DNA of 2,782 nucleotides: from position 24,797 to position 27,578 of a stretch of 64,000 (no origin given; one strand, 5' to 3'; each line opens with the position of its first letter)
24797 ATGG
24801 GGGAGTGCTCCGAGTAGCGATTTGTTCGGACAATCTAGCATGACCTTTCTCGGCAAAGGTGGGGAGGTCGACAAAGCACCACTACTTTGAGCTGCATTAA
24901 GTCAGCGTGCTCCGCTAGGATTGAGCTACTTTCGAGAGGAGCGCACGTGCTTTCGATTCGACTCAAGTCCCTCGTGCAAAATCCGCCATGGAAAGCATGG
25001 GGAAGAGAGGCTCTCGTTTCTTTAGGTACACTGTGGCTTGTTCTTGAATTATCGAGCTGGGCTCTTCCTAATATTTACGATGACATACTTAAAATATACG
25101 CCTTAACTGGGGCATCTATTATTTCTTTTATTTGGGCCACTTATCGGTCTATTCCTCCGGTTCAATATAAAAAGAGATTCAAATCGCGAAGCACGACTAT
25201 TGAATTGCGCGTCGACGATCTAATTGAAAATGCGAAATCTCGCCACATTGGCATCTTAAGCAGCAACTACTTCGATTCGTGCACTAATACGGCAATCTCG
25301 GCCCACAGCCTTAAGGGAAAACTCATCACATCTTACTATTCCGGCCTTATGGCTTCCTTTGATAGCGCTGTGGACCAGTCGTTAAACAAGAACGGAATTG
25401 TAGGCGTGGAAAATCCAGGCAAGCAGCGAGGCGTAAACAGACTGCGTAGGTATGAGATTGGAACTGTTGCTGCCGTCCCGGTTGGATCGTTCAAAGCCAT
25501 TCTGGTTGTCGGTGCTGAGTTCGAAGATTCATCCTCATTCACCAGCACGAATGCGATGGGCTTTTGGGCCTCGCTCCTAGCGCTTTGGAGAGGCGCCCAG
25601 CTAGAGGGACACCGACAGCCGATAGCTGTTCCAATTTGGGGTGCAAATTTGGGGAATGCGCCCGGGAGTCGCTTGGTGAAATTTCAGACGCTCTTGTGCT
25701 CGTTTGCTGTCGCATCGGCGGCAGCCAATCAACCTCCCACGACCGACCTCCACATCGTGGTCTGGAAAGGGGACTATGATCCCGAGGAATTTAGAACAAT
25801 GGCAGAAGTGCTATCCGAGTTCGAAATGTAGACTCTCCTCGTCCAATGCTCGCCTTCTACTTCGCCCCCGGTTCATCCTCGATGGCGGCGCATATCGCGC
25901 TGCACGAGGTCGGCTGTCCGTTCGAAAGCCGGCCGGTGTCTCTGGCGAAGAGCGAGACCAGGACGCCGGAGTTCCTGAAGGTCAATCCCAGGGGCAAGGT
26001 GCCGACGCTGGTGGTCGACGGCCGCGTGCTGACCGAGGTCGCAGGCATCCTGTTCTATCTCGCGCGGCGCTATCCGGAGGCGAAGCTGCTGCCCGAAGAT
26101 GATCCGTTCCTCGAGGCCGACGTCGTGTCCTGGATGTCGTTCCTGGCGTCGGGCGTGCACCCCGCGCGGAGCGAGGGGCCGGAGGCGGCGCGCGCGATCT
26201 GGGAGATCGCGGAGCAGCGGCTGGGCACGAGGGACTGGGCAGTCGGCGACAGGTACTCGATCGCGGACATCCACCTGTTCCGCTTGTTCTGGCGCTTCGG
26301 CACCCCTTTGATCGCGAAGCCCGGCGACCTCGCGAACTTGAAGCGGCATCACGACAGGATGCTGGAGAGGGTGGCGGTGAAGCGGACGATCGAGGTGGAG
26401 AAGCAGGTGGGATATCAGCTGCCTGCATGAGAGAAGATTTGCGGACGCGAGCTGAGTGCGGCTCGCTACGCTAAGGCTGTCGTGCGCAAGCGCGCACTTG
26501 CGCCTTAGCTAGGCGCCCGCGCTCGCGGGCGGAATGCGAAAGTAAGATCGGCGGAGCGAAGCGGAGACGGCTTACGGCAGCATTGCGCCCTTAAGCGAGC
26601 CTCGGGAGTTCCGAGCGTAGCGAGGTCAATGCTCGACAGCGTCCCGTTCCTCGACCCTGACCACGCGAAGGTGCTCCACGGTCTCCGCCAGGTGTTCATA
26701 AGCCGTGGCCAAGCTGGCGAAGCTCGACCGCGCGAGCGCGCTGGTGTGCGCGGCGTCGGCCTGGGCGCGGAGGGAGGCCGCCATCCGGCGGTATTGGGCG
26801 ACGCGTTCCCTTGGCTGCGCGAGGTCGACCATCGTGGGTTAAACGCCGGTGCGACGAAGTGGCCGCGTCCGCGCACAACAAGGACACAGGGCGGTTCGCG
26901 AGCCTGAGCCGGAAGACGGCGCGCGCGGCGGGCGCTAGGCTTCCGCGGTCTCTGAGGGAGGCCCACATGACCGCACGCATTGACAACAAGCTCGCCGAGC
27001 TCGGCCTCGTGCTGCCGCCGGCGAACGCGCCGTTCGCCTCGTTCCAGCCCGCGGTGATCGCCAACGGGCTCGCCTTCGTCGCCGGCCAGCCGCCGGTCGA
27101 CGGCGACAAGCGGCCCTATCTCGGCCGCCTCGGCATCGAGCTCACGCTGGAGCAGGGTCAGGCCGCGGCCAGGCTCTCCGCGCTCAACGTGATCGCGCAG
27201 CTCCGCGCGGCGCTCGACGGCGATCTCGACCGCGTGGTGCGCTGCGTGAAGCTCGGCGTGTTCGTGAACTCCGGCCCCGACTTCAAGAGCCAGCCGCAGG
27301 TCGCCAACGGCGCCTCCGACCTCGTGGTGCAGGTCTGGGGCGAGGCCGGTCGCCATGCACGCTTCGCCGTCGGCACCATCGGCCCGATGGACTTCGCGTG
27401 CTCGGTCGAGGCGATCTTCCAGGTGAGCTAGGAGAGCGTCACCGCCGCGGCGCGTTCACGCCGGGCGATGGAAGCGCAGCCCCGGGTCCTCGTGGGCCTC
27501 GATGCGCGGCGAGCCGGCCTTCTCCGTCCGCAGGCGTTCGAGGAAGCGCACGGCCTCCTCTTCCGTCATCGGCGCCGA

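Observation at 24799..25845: Low-GC single-gene island: 2-TM protein with macro/SLOG-like cytoplasmic domain between thiolase and GST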

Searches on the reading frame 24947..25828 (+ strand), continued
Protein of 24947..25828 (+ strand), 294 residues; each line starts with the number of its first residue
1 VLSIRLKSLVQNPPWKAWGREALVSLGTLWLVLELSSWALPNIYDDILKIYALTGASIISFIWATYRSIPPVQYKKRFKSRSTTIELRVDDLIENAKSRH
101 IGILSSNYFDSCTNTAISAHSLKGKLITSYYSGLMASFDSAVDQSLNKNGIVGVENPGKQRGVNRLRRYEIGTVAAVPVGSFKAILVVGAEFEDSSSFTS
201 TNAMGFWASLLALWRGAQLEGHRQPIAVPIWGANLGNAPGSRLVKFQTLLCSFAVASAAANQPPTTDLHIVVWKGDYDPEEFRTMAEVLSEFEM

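Call 66: get_annotated_region(hit=H8, flank=3500)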
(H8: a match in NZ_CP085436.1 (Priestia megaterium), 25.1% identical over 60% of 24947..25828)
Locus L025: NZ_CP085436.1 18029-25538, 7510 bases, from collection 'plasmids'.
description: Priestia megaterium strain F20 plasmid unnamed5, complete sequence
organism: Priestia megaterium (NCBI taxid 1404)
taxonomy: Bacteria; Bacillota; Bacilli; Bacillales; Bacillaceae; Priestia; Priestia megaterium
host: -; source: single cell,soil; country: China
typing (MOB-suite, as given by PLSDB): mobilizable; replicon rep_cluster_385; relaxase MOBP
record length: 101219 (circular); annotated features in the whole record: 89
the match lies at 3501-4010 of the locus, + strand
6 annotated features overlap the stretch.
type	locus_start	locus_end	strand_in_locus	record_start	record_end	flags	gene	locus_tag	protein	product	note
CDS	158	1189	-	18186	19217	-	ytvI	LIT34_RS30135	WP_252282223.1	sporulation integral membrane protein YtvI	GO:0030436 - asexual sporulation [Evidence IEA]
CDS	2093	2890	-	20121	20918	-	-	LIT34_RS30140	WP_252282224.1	toll/interleukin-1 receptor domain-containing protein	-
CDS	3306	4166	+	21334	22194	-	-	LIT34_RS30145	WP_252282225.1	macro domain-containing protein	-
CDS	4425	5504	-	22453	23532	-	-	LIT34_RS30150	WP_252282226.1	toll/interleukin-1 receptor domain-containing protein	GO:0007165 - signal transduction [Evidence IEA]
CDS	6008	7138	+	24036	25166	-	-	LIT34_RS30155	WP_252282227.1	toll/interleukin-1 receptor domain-containing protein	GO:0007165 - signal transduction [Evidence IEA]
CDS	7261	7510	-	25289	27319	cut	-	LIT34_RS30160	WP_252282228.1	hypothetical protein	-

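Call 70: find_encoding_contigs(protein=P0131, flank=5000, max_places=3)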
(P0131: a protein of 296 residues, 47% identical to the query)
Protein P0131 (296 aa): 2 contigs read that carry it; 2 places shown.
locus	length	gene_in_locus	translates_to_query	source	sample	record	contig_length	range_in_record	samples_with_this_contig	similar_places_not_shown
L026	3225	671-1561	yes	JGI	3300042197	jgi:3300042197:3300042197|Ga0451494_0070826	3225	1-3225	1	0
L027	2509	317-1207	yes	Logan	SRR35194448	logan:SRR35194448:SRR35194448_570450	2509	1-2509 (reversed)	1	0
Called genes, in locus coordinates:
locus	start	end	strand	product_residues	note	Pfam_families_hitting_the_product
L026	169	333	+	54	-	PF00589:Phage_integrase (weak)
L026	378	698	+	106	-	-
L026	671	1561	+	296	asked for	PF20016:ThsA_Macro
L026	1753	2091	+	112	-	-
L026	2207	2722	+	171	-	-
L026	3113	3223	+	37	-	?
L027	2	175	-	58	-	?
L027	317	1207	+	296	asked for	PF20016:ThsA_Macro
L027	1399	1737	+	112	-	-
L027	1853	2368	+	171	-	-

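Call 71: find_encoding_contigs(protein=P0133, flank=5000, max_places=3)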
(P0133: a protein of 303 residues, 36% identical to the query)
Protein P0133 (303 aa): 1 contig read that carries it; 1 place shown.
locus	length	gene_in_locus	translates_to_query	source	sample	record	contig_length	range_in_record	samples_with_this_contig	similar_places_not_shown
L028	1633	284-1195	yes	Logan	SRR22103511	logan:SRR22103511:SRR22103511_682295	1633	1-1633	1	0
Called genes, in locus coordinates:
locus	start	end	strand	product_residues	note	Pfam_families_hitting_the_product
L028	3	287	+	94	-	?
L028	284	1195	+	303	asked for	PF20016:ThsA_Macro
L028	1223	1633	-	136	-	?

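Call 72: find_encoding_contigs(protein=P0134, flank=5000, max_places=3)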
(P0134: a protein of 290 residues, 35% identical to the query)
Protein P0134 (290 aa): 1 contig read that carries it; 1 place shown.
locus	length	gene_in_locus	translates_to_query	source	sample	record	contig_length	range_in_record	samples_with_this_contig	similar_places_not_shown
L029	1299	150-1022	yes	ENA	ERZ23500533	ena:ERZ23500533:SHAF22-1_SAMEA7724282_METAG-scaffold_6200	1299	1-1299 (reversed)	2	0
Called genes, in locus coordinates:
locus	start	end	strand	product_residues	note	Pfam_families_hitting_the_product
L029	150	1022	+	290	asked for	PF20016:ThsA_Macro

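Call 73: search_protein_families(library=pfam, proteins=[L026:378-695:+, L026:1753-2088:+, L026:2207-2719:+, L028:3-284:+, L028:1223-1633:-, L021:2270-3370:+, L021:4324-5778:-, L023:2174-2830:+, L023:2867-3169:+, L023:4251-5696:-], max_evalue=0.1)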
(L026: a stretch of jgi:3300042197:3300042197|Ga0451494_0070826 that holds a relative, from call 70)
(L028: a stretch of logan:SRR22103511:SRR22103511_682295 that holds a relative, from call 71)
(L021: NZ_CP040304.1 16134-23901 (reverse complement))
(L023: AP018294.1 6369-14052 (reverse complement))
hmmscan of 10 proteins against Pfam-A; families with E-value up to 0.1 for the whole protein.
L026:378-695:+ (106 aa): 0 families

L026:1753-2088:+ (112 aa): 1 family
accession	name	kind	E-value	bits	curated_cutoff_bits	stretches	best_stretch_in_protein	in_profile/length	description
PF14300.12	DMP19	-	0.00047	21.1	25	1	29-90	2-63/112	DMP19-like protein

L026:2207-2719:+ (171 aa): 0 families

L028:3-284:+ (94 aa): 0 families

L028:1223-1633:- (136 aa): 1 family
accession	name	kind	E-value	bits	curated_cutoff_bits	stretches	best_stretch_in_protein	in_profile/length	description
PF13427.11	AadA_C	-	0.024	15.3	22.2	1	54-104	32-81/103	Aminoglycoside adenylyltransferase, C-terminal domain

L021:2270-3370:+ (367 aa): 0 families

L021:4324-5778:- (484 aa): 1 family
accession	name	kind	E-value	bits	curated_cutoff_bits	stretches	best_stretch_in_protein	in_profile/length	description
PF13271.11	DUF4062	-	0.00018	22.1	24.7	1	7-101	1-82/82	Domain of unknown function (DUF4062)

L023:2174-2830:+ (219 aa): 0 families

L023:2867-3169:+ (101 aa): 1 family
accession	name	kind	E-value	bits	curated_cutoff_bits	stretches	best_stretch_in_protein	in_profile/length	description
PF20712.2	CyanoTRADDas_TM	-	4.3e-18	65.6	24.3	1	27-90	1-68/68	Cyanobacterial TRADD-N associated 2-Transmembrane domain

L023:4251-5696:- (481 aa): 1 family
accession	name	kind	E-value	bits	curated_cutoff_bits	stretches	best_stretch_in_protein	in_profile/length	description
PF13271.11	DUF4062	-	1.8e-05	25.3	24.7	1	9-103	1-82/82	Domain of unknown function (DUF4062)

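Call 74: search_protein_families(library=padloc, proteins=[L026:378-695:+, L026:1753-2088:+, L026:2207-2719:+, L028:3-284:+, L028:1223-1633:-, L021:2270-3370:+, L021:4324-5778:-, L023:2174-2830:+, L023:2867-3169:+, L019:1240-1977:+], max_evalue=0.1)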
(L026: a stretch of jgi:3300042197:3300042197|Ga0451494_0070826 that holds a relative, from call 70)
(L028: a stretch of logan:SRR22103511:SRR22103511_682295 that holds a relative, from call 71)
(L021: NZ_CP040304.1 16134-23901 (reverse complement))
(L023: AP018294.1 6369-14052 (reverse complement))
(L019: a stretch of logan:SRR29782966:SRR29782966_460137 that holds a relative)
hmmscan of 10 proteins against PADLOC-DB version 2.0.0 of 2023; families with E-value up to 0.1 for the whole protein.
L026:378-695:+ (106 aa): 0 families

L026:1753-2088:+ (112 aa): 0 families

L026:2207-2719:+ (171 aa): 0 families

L028:3-284:+ (94 aa): 0 families

L028:1223-1633:- (136 aa): 0 families

L021:2270-3370:+ (367 aa): 2 families
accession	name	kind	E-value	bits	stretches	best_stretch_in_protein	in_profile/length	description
PDLC05061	PDC-S65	-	1.1e-25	89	1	42-321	306-585/592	-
PDLC05060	PDC-S65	-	3.8e-16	57.1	1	44-263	216-431/503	-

L021:4324-5778:- (484 aa): 1 family
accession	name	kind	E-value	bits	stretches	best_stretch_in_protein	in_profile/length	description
PDLC05050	PDC-S60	-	1.4e-42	144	1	6-204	5-199/906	-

L023:2174-2830:+ (219 aa): 0 families

L023:2867-3169:+ (101 aa): 0 families

L019:1240-1977:+ (246 aa): 4 families
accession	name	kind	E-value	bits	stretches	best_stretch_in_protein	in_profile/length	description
PDLC03016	TIR-TM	-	6.3e-63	211.3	1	5-196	1-190/293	-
PDLC03868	LmuB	-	0.0023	14.3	1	114-211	213-310/1035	-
PDLC00424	ThsB1|ThsB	-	0.0045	14.8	1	7-73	104-168/234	TIR-like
PDLC03863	LmuB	-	0.08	9.6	0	116-205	196-286/610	-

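Call 76: search_protein_families(library=pfam, proteins=[L011:7317-8636:+, L011:4520-7486:+, L011:9195-11660:-, L012:6912-7379:+, L012:6955-7614:-, L012:9232-9888:+, L012:5364-6509:+, L007:1370-2050:+, L009:4204-5013:+, L019:1985-2338:+], max_evalue=0.01)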
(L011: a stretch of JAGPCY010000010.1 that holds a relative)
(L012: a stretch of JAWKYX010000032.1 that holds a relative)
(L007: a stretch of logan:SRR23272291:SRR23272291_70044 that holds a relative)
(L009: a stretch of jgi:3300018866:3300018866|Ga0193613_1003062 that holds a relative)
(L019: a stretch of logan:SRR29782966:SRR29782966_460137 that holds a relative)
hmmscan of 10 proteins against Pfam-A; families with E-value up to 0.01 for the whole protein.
L011:7317-8636:+ (440 aa): 2 families
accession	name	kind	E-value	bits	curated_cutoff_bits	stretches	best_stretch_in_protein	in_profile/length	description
PF20016.6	ThsA_Macro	-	1.5e-27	97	25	1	233-405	2-171/183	Thoeris protein ThsA, Macro domain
PF13676.11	TIR_2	-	0.0011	19.8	28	1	86-161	1-77/122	TIR domain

L011:4520-7486:+ (989 aa): 12 families
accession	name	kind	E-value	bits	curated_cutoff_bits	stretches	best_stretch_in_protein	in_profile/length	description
PF13424.12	TPR_12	-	3.3e-30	104.5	30.1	6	812-881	3-74/77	Tetratricopeptide repeat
PF13374.12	TPR_10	-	5.3e-21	74.4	27.5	2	772-808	6-42/42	Tetratricopeptide repeat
PF13676.11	TIR_2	-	4.5e-16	59.9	28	1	93-208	1-107/122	TIR domain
PF13181.12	TPR_8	-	6.7e-12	45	25.7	0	693-720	4-31/34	Tetratricopeptide repeat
PF07719.23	TPR_2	-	3.5e-11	42.7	27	0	693-718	4-29/34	Tetratricopeptide repeat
PF00515.34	TPR_1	-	3.3e-08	33.5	27.8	0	652-668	5-21/34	Tetratricopeptide repeat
PF00931.28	NB-ARC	-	4.9e-08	33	23.5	1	272-444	21-207/248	NB-ARC domain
PF01582.25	TIR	-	4.2e-07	30.4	21.3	1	91-195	2-104/179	TIR domain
PF13191.12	AAA_16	-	3.6e-05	24.8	32.6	1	248-321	2-73/167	AAA ATPase domain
PF13481.12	AAA_25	-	0.0011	19.1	27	0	273-362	37-158/195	AAA domain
PF13174.12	TPR_6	-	0.004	18.2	26.3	0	654-671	6-23/33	Tetratricopeptide repeat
PF13176.12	TPR_7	-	0.0044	17.5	27.9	0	812-840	1-29/36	Tetratricopeptide repeat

L011:9195-11660:- (821 aa): 0 families

L012:6912-7379:+ (156 aa): 0 families

L012:6955-7614:- (219 aa): 0 families

L012:9232-9888:+ (219 aa): 2 families
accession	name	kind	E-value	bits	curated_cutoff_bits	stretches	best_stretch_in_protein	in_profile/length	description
PF13592.12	HTH_33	-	2.4e-10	40.3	25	1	27-80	6-59/60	Winged helix-turn helix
PF13358.12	DDE_3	-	1e-07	32.3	28.6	1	96-197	2-102/146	DDE superfamily endonuclease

L012:5364-6509:+ (382 aa): 2 families
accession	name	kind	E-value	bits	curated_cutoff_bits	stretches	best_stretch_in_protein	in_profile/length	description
PF00149.33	Metallophos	-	7.2e-15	56.4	21.5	1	100-288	1-190/191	Calcineurin-like phosphoesterase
PF12850.12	Metallophos_2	-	0.00015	22.2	27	1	101-292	2-122/154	Calcineurin-like phosphoesterase superfamily domain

L007:1370-2050:+ (227 aa): 0 families

L009:4204-5013:+ (270 aa): 0 families

L019:1985-2338:+ (118 aa): 0 families

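Call 80: search_dna_similar(query=window:24947-25828:+, collection=phages, mode=protein, max_evalue=0.001, max_rows=20)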
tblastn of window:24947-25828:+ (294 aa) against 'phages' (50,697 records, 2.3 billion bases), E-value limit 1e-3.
No match.

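Call 81: find_related_loci(query=A1, collection=viral_contigs, flank=5000)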
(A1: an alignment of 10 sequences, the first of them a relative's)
Query A1 (294 aa) in viral_contigs; peptide patterns used: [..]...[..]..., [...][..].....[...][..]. (x = any residue, [..] = any of these).
31 stretches matched a pattern, but none encodes a relative of the query by tblastn (E <= 1e-3).

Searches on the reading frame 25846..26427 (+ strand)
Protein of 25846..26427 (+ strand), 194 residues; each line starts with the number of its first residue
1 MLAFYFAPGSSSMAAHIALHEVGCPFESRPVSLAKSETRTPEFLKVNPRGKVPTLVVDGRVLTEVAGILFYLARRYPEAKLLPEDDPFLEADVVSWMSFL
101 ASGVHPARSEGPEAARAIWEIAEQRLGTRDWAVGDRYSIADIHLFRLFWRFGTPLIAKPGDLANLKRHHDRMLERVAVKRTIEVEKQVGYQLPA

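Call 10: search_protein_families(library=pfam, proteins=[window:25846-26427:+], max_evalue=0.01)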
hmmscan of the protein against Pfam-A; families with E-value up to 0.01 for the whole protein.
window:25846-26427:+ (194 aa): 6 families
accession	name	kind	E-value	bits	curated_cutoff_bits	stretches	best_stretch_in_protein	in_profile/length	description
PF13409.12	GST_N_2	-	8.9e-14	52.3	25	1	13-74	6-69/70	Glutathione S-transferase, N-terminal domain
PF02798.26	GST_N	-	1.8e-13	51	20.9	1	7-74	8-76/76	Glutathione S-transferase, N-terminal domain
PF13417.12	GST_N_3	-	1.1e-12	48.5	22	1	5-78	2-73/75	Glutathione S-transferase, N-terminal domain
PF00043.30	GST_C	-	3.8e-09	37.1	20.7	1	112-175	28-92/93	Glutathione S-transferase, C-terminal domain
PF13410.11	GST_C_2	-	0.00014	22.3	24.9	1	108-171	4-69/69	Glutathione S-transferase, C-terminal domain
PF14497.11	GST_C_3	-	0.00026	21.6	21.6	1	120-179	36-98/104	Glutathione S-transferase, C-terminal domain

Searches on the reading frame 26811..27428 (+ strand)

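Call 10: search_protein_families(library=pfam, proteins=[window:26811-27428:+], max_evalue=0.01)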
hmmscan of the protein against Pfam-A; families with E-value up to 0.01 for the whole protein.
window:26811-27428:+ (206 aa): 2 families
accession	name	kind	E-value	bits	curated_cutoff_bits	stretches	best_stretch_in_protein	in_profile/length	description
PF14588.11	YjgF_endoribonc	-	1.6e-19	70.6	35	1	60-197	3-140/148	YjgF/chorismate_mutase-like, putative endoribonuclease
PF01042.26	Ribonuc_L-PSP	-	6.9e-08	33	27.3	1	73-188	6-103/121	Endoribonuclease L-PSP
